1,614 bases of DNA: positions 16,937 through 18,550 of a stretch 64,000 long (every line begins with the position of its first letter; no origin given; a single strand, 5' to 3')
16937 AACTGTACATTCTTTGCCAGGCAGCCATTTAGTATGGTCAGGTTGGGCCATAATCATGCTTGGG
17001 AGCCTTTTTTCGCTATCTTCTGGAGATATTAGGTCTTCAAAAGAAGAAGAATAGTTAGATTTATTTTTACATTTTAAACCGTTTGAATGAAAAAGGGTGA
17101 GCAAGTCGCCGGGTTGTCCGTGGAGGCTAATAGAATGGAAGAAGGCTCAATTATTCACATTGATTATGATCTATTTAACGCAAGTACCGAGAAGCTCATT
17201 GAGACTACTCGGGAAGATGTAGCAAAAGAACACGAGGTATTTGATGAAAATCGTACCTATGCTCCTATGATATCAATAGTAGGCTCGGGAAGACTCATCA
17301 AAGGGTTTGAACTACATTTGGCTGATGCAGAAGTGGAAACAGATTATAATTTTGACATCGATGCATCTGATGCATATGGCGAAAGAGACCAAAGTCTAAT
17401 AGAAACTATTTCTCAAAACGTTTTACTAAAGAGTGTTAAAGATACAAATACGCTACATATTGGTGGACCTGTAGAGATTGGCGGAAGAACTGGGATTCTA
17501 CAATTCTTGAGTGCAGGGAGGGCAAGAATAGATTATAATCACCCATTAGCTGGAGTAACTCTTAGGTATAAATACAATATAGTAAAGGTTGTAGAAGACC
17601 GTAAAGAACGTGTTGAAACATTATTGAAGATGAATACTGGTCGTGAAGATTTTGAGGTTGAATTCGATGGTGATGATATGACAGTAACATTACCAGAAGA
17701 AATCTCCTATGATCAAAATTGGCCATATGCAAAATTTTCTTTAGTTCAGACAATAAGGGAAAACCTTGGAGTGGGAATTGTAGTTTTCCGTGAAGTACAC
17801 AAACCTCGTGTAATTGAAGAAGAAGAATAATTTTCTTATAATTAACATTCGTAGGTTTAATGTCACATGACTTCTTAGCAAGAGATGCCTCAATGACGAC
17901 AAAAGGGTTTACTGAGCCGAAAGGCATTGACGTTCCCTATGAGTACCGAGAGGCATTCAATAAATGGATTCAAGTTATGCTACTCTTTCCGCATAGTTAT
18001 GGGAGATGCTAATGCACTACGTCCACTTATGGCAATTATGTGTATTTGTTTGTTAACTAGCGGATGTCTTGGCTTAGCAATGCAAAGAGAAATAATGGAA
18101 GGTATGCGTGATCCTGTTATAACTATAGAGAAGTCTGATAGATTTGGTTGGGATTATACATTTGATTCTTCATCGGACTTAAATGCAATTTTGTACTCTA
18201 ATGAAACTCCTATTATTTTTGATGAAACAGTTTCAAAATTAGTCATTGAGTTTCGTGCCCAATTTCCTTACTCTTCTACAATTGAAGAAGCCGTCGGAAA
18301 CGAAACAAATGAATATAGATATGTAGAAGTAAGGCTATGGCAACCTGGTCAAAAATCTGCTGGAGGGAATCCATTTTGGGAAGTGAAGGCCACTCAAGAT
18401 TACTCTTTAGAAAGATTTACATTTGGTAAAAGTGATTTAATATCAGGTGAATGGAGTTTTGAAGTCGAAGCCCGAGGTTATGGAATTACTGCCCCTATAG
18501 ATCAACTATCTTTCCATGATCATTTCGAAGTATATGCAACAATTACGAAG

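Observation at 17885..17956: Unannotated box C/D guide RNA predicted to methylate C34 of an intron-containing pre-tRNA-Met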

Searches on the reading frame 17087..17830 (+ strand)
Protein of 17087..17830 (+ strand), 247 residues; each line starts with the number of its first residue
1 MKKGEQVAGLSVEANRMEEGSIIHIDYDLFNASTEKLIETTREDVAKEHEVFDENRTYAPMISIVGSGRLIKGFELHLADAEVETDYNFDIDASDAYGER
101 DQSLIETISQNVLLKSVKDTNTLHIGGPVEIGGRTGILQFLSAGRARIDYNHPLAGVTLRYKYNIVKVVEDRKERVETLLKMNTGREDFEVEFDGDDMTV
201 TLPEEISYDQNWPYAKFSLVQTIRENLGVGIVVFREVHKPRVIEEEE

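Call 64: search_protein_families(library=pfam, proteins=[window:17087-17830:+])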
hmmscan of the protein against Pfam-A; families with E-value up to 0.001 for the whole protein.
window:17087-17830:+ (247 aa): 3 families
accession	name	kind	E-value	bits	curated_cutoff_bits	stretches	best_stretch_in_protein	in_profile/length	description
PF00254.34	FKBP_C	-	1.1e-05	26.1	21.1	1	47-102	20-76/94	FKBP-type peptidyl-prolyl cis-trans isomerase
PF18046.7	FKBP26_C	-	8.1e-05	23.2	27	1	173-235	2-68/72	FKBP26_C-terminal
PF22199.2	FKBP26_IF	-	0.00064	20.1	27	0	128-154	20-46/46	FKBP26, IF domain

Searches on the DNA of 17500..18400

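Call 4: search_rna_families(source=window, start=17500, end=18400, threshold=evalue, max_evalue=10, show_alignments=5)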
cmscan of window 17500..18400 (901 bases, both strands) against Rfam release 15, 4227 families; matches with E-value up to 10: 9.
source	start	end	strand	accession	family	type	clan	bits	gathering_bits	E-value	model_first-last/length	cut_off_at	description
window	17888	17953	+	RF02163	sR-tMet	Gene; snRNA; snoRNA; CD-box;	-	23.5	50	0.12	1-72/72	no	Small nucleolar RNA sR-tMet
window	17635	17698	+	RF00152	SNORD79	Gene; snRNA; snoRNA; CD-box;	CL00069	18.2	47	6.7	1-83/83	no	Small nucleolar RNA SNORD79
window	17889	17951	+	RF01133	sR3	Gene; snRNA; snoRNA; CD-box;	-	17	41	0.082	1-55/55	no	Small nucleolar RNA sR3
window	18177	18251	+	RF00315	snoJ33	Gene; snRNA; snoRNA; CD-box;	-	17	45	2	1-81/81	no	Small nucleolar RNA J33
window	17887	17954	+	RF00570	SNORD64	Gene; snRNA; snoRNA; CD-box;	CL00069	16.7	40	5.1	1-67/67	no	Small Nucleolar RNA SNORD64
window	17686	17765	-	RF01155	snoR101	Gene; snRNA; snoRNA; CD-box;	-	14.3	40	4.8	1-66/66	no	Small nucleolar RNA snoR101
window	18126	18252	-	RF01089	PK-repBA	Cis-reg;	-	14.1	45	3.4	1-124/124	no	Pseudoknot of the regulatory region of the repBA gene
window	17629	17726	+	RF01866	ceN33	Gene; snRNA; snoRNA; CD-box;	-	14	75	7.5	1-118/118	no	C. elegans snoRNA ceN33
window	17623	17675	+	RF01123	sR35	Gene; snRNA; snoRNA; CD-box;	-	11.1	60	7.5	1-57/57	no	Small nucleolar RNA sR35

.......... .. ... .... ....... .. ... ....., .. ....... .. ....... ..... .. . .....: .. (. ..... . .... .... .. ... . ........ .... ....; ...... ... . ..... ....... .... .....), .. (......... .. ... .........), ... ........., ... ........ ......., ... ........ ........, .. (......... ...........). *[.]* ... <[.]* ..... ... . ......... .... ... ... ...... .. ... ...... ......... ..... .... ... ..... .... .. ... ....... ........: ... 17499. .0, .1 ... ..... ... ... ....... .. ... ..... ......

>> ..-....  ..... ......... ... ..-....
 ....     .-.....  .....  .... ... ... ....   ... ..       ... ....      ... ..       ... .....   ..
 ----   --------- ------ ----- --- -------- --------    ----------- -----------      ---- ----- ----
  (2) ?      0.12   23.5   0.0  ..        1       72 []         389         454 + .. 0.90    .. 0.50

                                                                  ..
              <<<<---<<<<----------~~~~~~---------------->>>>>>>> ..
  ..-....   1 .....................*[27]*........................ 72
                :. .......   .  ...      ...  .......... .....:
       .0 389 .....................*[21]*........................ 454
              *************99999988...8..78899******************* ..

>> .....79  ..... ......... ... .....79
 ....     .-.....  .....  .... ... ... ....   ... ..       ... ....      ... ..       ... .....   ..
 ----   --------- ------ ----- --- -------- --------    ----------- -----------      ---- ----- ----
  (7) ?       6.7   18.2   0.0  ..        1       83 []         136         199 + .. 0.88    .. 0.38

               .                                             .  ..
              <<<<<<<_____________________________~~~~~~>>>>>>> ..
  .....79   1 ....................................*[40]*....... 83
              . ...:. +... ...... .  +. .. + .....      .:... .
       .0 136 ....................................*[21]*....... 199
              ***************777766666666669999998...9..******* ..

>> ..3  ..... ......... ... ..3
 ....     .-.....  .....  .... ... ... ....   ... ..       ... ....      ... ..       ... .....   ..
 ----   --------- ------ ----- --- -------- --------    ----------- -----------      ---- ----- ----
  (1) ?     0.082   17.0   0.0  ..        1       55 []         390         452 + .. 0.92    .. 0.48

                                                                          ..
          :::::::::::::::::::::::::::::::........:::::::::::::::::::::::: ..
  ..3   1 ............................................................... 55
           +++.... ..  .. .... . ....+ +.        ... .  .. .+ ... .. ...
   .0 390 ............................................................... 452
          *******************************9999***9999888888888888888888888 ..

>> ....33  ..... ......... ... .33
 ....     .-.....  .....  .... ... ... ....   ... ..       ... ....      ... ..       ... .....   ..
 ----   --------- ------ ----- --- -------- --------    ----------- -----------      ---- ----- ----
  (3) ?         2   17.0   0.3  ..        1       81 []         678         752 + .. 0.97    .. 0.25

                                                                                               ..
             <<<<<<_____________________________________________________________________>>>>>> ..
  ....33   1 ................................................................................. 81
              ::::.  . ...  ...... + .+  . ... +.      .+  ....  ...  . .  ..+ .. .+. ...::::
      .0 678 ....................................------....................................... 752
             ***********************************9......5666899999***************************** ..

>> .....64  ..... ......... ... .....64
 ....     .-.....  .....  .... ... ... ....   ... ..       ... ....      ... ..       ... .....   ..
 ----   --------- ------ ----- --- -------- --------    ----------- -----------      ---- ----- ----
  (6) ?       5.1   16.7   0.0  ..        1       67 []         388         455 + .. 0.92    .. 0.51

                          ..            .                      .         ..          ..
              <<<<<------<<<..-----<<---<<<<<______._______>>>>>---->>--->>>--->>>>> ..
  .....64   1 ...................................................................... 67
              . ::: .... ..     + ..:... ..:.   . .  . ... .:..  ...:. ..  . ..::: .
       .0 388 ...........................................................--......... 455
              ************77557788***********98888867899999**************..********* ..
